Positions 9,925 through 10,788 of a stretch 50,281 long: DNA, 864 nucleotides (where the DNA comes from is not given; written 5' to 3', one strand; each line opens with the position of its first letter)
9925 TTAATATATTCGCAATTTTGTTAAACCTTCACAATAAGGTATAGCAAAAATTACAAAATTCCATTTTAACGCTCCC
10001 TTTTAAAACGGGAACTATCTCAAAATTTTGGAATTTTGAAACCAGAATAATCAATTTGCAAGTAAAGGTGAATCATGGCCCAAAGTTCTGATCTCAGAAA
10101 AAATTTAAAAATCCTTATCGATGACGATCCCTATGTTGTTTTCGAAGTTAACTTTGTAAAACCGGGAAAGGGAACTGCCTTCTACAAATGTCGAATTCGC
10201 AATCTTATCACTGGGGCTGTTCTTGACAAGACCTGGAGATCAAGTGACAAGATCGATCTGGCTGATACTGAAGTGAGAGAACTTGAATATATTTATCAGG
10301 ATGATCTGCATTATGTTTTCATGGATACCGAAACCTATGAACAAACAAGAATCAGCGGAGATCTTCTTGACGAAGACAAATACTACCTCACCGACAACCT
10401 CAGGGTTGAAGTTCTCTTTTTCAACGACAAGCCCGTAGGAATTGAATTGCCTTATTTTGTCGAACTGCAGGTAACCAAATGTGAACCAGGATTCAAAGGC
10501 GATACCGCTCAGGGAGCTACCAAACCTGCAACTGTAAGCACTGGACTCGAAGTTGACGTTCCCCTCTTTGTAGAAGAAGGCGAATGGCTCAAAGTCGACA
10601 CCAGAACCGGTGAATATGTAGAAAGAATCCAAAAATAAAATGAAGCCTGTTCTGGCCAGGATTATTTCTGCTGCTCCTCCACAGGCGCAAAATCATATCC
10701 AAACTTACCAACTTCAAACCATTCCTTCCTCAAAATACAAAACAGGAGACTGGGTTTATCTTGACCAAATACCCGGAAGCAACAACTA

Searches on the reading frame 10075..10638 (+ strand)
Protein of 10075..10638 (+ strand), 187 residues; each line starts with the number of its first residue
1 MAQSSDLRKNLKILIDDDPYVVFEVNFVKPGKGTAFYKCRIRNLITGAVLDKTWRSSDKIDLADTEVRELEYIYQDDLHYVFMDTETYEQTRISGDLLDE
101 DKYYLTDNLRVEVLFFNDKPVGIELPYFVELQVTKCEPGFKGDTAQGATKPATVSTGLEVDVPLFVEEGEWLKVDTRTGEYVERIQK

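Call 16: find_encoding_contigs(protein=window:10075-10638:+, flank=10000, max_places=10)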
Protein window:10075-10638:+ (187 aa): 1 contig read that carries it; 1 place shown.
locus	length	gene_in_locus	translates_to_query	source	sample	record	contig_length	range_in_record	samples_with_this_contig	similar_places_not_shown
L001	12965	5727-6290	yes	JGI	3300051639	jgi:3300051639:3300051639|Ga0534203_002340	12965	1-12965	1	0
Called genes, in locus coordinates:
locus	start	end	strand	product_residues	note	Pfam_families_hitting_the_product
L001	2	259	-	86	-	?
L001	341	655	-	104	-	-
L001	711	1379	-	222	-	-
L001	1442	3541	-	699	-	PF01694:Rhomboid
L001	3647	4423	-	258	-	PF01514:YscJ_FliF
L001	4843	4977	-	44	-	-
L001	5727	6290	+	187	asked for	PF08207:EFP_N, PF01132:EFP, PF09285:Elong-fact-P_C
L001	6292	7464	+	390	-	PF00152:tRNA-synt_2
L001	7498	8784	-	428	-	PF09587:PGA_cap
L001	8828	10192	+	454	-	PF02878:PGM_PMM_I, PF02879:PGM_PMM_II, PF02880:PGM_PMM_III, PF00408:PGM_PMM_IV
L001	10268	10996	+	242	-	PF03740:PdxJ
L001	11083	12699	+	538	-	PF03853:YjeF_N, PF01256:Carb_kinase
